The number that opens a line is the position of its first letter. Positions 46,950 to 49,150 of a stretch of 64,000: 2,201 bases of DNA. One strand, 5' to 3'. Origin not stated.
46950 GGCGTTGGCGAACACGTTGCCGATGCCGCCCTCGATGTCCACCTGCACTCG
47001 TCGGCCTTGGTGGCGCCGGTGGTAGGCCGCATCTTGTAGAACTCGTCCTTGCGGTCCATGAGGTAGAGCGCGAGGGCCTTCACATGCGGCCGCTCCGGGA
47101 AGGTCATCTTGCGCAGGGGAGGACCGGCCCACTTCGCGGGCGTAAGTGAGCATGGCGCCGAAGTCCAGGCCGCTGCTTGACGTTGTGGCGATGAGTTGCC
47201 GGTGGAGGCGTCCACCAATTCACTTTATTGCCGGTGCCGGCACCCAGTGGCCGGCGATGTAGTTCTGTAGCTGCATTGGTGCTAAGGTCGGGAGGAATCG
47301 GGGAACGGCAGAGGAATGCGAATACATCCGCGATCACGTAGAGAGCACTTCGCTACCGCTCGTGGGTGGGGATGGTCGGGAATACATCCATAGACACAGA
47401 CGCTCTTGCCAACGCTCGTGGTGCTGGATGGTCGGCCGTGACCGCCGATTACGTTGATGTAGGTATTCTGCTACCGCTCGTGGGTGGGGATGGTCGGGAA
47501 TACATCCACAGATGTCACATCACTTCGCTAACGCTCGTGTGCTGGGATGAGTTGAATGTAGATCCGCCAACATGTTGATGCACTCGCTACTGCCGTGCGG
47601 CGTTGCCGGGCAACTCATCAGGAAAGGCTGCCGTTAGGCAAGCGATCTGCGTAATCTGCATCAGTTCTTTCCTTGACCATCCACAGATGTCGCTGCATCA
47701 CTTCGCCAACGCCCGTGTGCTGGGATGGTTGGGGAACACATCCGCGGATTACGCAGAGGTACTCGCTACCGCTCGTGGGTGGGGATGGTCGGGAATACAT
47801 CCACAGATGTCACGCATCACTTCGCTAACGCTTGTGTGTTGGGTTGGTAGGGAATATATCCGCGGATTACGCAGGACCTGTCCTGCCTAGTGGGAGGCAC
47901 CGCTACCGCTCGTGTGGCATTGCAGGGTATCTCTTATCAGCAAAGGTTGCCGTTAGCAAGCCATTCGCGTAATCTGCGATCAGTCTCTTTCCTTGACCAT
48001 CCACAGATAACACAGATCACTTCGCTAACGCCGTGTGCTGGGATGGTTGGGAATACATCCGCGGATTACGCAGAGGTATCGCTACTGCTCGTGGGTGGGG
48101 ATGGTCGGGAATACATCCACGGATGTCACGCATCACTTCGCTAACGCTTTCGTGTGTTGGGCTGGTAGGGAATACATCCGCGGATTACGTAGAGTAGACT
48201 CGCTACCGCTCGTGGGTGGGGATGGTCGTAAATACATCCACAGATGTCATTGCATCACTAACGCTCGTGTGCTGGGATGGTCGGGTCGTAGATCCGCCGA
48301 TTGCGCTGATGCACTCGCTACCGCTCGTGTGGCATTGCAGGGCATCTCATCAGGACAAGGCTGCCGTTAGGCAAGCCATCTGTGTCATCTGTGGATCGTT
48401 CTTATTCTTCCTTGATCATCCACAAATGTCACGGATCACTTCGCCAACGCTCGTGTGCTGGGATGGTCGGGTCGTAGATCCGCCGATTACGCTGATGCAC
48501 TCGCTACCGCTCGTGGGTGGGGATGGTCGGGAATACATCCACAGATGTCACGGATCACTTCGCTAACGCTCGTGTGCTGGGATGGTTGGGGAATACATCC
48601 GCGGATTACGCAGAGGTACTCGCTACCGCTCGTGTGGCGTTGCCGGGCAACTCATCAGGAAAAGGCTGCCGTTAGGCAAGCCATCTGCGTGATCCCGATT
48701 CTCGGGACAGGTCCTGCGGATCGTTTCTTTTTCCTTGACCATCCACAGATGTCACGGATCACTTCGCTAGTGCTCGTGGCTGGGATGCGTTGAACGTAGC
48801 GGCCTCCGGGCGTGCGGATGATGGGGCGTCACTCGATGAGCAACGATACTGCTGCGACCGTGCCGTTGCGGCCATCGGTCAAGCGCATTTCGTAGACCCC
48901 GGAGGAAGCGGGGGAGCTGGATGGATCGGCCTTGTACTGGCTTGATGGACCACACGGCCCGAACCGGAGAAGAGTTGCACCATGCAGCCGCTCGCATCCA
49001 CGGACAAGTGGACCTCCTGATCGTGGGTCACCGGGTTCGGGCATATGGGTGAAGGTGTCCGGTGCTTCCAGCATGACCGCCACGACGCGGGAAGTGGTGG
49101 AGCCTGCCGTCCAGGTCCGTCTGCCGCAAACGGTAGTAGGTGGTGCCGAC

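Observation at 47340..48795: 1.45-kb satellite-like higher-order tandem repeat (about 59-bp X/Y units plus about 125-bp Z units) at the right edge of the decayed island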

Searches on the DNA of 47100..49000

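Call 26: search_rna_families(source=window, start=47100, end=49000, threshold=evalue, max_evalue=10)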
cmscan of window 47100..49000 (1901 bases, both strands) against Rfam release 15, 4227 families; matches with E-value up to 10: 2.
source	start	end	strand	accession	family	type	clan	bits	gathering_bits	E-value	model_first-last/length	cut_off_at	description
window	48372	48442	-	RF03590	mir-2009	Gene; miRNA;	-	26.1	90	0.0059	1-83/83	no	mir-2009 microRNA precursor family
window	48372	48442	+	RF03590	mir-2009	Gene; miRNA;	-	22.8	90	0.057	1-83/83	no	mir-2009 microRNA precursor family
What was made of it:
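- On Any Rfam RNA family: With the permissive search the best is mir-2009 at 26 bits against 90 (call 26).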

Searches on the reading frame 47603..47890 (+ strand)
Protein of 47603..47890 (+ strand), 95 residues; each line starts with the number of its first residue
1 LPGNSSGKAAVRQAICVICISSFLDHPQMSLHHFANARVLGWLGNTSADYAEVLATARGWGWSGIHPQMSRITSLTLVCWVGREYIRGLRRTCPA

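Call 54: search_protein_families(library=pfam, proteins=[window:47603-47890:+], max_evalue=10)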
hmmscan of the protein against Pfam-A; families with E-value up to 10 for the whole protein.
window:47603-47890:+ (95 aa): 2 families
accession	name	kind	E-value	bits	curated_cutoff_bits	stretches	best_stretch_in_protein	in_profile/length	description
PF10939.13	DUF2631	-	0.12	12.7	25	1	59-78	22-41/66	Protein of unknown function (DUF2631)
PF15221.11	LEP503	-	0.2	12.2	27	1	58-85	32-59/61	Lens epithelial cell protein LEP503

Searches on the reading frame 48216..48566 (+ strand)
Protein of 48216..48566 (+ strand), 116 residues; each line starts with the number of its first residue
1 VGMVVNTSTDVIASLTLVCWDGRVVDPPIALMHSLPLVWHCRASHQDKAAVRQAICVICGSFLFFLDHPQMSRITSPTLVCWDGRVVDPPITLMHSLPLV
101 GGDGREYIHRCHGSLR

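Call 36: find_homologous_proteins(query=window:48216-48566:+, max_evalue=0.001)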
Query window:48216-48566:+: 16 candidates shared short words with the query, none scored E <= 0.001.
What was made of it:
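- Tried and rejected: Translating an array ORF and searching for homologues gave no hit (call 36).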

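Call 54: search_protein_families(library=pfam, proteins=[window:48216-48566:+], max_evalue=10)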
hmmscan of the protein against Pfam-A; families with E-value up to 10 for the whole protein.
window:48216-48566:+ (116 aa): 3 families
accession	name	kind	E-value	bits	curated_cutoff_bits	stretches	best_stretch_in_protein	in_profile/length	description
PF17873.7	Rep_1B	-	0.038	14.3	25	1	15-28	5-18/53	Replicase polyprotein 1ab regulatory domain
PF23157.1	DUF7055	-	0.039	14.1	27.6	1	82-94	35-47/66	Domain of unknown function (DUF7055)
PF18094.7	DNA_pol_B_N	-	0.21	12.7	25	0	14-35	4-28/104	DNA polymerase beta N-terminal domain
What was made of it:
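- On Non-coding bacterial tandem repeat / minisatellite: No Pfam family and no homologues were found (calls 36, 54).
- There is no Pfam family beyond artefacts of the repeated query (call 54), and no homologue of an array ORF (call 36).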
